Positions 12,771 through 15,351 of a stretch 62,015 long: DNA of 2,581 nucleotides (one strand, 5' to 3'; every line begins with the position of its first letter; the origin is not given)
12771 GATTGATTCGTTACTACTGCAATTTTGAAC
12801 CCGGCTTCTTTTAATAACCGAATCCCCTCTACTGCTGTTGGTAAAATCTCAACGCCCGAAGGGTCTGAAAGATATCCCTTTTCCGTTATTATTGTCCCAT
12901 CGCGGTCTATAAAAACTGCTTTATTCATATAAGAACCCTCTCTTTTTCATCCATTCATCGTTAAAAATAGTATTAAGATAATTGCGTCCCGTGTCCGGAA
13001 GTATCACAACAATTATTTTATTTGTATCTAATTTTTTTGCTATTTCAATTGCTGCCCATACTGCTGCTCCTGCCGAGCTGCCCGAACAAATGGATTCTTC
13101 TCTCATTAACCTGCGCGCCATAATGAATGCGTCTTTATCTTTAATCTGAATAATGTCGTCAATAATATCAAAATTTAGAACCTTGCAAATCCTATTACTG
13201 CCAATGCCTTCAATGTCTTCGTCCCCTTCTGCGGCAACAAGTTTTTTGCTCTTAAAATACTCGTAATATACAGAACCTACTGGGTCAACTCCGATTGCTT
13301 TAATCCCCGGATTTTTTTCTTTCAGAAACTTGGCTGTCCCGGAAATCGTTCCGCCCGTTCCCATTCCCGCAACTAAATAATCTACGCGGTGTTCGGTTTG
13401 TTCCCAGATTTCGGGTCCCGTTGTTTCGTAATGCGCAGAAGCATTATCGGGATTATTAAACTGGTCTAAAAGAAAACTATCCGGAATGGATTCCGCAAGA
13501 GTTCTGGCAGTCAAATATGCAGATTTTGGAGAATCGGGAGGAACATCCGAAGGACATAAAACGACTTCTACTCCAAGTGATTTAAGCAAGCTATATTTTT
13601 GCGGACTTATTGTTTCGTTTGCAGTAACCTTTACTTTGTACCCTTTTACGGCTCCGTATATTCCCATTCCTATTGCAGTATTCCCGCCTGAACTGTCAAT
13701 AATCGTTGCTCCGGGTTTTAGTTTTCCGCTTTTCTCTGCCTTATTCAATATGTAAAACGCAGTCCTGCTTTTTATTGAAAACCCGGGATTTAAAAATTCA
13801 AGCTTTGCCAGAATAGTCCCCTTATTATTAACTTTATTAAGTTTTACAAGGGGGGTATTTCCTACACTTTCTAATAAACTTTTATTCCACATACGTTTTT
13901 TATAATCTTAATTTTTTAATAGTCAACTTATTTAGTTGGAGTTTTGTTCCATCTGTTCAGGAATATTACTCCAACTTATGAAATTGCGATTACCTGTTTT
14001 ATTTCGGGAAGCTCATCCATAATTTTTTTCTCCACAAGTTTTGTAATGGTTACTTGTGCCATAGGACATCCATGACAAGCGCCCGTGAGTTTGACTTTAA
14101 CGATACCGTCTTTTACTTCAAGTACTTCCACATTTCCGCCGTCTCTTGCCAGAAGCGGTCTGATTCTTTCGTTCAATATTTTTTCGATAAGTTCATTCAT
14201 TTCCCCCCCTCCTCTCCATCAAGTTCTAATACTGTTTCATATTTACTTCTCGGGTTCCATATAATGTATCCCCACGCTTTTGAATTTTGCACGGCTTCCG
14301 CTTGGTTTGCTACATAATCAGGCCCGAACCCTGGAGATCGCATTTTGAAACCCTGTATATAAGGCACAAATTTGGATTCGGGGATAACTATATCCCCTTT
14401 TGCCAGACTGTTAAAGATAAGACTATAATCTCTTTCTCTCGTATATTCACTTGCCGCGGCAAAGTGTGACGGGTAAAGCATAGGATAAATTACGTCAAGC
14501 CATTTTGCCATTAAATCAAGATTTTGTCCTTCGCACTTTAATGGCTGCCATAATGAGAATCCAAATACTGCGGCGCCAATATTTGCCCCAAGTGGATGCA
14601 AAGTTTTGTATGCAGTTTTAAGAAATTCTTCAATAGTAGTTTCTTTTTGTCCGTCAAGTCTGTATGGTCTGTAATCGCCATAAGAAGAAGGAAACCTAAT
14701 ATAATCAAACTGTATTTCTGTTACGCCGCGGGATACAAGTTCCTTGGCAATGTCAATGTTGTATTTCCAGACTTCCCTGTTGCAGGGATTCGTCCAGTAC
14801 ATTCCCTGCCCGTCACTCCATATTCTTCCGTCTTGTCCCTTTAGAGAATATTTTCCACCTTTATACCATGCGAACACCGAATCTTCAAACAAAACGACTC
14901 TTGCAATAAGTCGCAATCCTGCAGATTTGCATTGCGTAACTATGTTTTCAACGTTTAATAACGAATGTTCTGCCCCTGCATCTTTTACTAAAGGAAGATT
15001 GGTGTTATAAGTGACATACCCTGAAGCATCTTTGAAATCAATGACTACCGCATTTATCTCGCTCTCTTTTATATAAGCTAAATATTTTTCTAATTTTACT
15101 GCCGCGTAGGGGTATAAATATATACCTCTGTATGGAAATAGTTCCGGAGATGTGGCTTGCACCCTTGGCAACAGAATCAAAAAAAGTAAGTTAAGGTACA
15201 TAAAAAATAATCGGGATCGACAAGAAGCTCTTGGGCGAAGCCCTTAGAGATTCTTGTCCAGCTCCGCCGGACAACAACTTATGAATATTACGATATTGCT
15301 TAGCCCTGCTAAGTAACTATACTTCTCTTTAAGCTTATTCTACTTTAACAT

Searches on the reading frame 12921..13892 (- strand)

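Call 50: search_protein_families(library=ncbifam, proteins=[window:12921-13892:-], max_evalue=0.01)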
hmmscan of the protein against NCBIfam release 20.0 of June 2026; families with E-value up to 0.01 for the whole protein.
window:12921-13892:- (323 aa): 35 families (the best 25 are shown)
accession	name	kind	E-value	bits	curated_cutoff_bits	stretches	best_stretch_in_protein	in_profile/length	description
TIGR01137.1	cysta_beta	equivalog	2.6e-110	369.2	510.25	1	4-322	3-322/457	cystathionine beta-synthase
NF007989.0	PRK10717.1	equivalog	2e-100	336.1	387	1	4-320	6-327/334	cysteine synthase A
NF053679.1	CysteaSynCapA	equivalog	2.3e-96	322.4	600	1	4-320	8-329/329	cysteate synthase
TIGR01136.1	cysKM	subfamily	4.3e-92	308.7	344.15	1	8-308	3-296/299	cysteine synthase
TIGR01139.1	cysK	equivalog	4.7e-92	308.4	350.95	1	8-308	3-295/298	cysteine synthase A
TIGR03945.1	PLP_SbnA_fam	equivalog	4e-75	252.7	349.95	1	7-315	2-304/304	2,3-diaminopropionate biosynthesis protein SbnA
TIGR01138.1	cysM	equivalog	3.9e-72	243.2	394.2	1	6-308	2-287/290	cysteine synthase B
NF008735.0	PRK11761.1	equivalog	8.8e-70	235.3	413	1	4-308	4-291/296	cysteine synthase CysM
NF052478.1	CystDsulMYC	equivalog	8.1e-29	101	600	1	33-320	45-335/354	L-cysteine desulfhydrase Cds1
TIGR01127.1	ilvA_1Cterm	equivalog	7.5e-24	84.4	378.75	1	24-298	14-282/380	threonine ammonia-lyase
NF005292.0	PRK06815.1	equivalog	2.9e-21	75.8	371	1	6-297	15-303/320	threonine/serine dehydratase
NF006390.0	PRK08639.1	equivalog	5.8e-19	68.3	421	1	5-297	18-310/418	threonine ammonia-lyase IlvA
TIGR02079.1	THD1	equivalog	1e-17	64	440.55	1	6-322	10-322/410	threonine ammonia-lyase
NF006094.0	PRK08246.1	subfamily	7.2e-16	58.5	331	1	8-286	19-286/310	serine/threonine dehydratase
NF006389.0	PRK08638.1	equivalog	2e-15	56.5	453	1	5-290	20-299/333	bifunctional threonine ammonia-lyase/L-serine ammonia-lyase TdcB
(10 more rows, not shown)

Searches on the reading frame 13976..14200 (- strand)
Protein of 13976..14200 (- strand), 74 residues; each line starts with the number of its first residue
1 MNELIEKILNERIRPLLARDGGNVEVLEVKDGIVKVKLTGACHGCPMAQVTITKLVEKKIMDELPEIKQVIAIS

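Call 32: find_encoding_contigs(protein=window:13976-14200:-, flank=3000, max_places=8)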
Protein window:13976-14200:- (74 aa): 1 contig read that carries it; 1 place shown.
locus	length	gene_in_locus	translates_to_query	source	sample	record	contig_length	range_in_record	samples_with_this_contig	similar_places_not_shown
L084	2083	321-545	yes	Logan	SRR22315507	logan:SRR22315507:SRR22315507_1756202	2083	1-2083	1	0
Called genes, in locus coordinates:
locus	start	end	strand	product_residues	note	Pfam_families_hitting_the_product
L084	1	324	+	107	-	?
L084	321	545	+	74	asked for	PF01106:NifU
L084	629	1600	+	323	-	PF00291:PALP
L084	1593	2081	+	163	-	?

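Call 50: search_protein_families(library=ncbifam, proteins=[window:13976-14200:-], max_evalue=0.01)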
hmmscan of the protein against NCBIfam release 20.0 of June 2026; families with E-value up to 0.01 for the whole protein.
window:13976-14200:- (74 aa): 3 families
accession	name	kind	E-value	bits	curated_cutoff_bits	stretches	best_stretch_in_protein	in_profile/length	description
TIGR02000.1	NifU_proper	equivalog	1.8e-15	57.1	273.3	1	4-72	223-289/290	Fe-S cluster assembly protein NifU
TIGR03341.1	YhgI_GntY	equivalog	8.2e-15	55.1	269.35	1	2-71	107-177/190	Fe-S biogenesis protein NfuA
NF008392.0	PRK11190.1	equivalog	8.8e-12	45.3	268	1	2-70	108-178/192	Fe-S biogenesis protein NfuA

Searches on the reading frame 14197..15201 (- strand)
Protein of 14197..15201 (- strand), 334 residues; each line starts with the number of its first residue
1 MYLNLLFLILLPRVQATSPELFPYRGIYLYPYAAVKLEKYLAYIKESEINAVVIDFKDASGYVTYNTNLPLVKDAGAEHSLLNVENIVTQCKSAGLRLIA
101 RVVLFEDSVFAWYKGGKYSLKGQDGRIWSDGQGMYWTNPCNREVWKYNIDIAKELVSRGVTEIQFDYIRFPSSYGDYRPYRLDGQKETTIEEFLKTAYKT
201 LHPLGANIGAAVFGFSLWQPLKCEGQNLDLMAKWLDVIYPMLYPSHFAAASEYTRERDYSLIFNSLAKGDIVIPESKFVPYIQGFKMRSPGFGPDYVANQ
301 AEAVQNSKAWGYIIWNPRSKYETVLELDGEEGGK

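Call 58: find_homologous_proteins(query=window:14197-15201:-, max_evalue=1e-40)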
Query window:14197-15201:- (334 aa): 78 proteins with E <= 1e-40 among 2282 candidates.
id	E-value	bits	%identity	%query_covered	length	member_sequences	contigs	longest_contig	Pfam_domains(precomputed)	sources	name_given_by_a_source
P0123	1.3e-219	746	97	99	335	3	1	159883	PF13200.13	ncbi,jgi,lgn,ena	ncbi:MAG: putative glycoside hydrolase [bacterium]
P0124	1.9e-166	571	74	95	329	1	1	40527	PF13200.13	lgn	-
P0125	4.0e-166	570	74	98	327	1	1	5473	PF13200.13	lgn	-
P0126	8.4e-122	424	57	98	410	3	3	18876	PF01106.23,PF13200.13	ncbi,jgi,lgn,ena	-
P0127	8.8e-121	421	57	98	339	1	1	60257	PF13200.13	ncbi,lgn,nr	ncbi:MAG: putative glycoside hydrolase [bacterium]|nr:putative glycoside hydrolase [bacterium]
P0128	2.7e-120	419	56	97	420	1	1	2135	PF01106.23,PF13200.13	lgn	-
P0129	2.3e-119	416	56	98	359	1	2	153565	PF13200.13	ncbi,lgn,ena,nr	ncbi:hypothetical protein KAW65_02370 [candidate division WOR-3 bacterium]|nr:hypothetical protein [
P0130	2.0e-117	410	54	96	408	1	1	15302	PF01106.23,PF13200.13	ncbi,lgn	-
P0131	2.8e-116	406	56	94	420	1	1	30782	PF01106.23,PF13200.13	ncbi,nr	ncbi:MAG: NifU family protein [Candidatus Stahlbacteria bacterium]|nr:NifU family protein [Candidatu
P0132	7.4e-115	402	55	95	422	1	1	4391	PF01106.23,PF13200.13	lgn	-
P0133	2.6e-113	397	54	98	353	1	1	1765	PF13200.13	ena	-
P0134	1.6e-110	387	55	94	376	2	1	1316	PF13200.13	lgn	-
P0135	2.2e-110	387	56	96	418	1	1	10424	PF01106.23,PF13200.13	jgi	jgi:Fe-S cluster biogenesis protein NfuA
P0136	1.2e-108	381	55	95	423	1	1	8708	PF01106.23,PF13200.13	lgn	-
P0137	5.4e-96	340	47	95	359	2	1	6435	PF14871.13,PF13200.13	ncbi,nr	ncbi:MAG TPA: hypothetical protein EYP60_04250 [bacterium (Candidatus Stahlbacteria)]|nr:hypothetica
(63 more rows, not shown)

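Call 59: find_encoding_contigs(protein=P0124, flank=10000, max_places=2)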
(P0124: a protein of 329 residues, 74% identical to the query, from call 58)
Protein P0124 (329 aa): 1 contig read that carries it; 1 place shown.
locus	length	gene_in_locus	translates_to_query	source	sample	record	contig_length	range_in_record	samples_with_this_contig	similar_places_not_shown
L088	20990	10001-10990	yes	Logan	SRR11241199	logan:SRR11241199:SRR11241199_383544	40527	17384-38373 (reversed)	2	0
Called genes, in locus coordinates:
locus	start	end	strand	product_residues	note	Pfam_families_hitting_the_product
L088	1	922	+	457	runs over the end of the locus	PF01875:Memo, PF01871:AMMECR1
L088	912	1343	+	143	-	PF01668:SmpB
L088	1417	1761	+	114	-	PF02311:AraC_binding, PF07883:Cupin_2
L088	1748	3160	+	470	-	PF02113:Peptidase_S13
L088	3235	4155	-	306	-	-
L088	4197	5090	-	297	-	PF01040:UbiA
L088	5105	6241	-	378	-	PF00890:FAD_binding_2 (weak), PF01134:GIDA, PF01266:DAO (faint), PF03486:HI0933_like (weak), PF07992:Pyr_redox_2 (weak), PF12831:FAD_oxidored, PF13450:NAD_binding_8 (weak), PF22578:GGR_cat, +1 more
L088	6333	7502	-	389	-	PF02786:CPSase_L_D2 (faint)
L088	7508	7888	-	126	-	PF20393:Pro_CA_2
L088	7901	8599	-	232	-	PF01569:PAP2, PF14378:PAP2_3 (faint)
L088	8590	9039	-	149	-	PF04307:YdjM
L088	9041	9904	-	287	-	PF14520:HHH_5 (faint), PF02481:DNA_processg_A, PF18306:LDcluster4 (weak)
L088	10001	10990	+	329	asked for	PF13200:DUF4015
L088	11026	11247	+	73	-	PF01106:NifU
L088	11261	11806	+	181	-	PF08645:PNK3P, PF00702:Hydrolase (weak), PF13419:HAD_2 (faint), PF13242:Hydrolase_like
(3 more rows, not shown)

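Call 60: find_encoding_contigs(protein=P0125, flank=5000, max_places=2)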
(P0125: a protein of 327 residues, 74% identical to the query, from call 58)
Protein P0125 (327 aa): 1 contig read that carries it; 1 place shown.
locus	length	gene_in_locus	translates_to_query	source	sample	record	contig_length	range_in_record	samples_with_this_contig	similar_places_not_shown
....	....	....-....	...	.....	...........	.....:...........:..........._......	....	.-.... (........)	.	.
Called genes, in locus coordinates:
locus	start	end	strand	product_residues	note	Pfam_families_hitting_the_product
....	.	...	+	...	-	?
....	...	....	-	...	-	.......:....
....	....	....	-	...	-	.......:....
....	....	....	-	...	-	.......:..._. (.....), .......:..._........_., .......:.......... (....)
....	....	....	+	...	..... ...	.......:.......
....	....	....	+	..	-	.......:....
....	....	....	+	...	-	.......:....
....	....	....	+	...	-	?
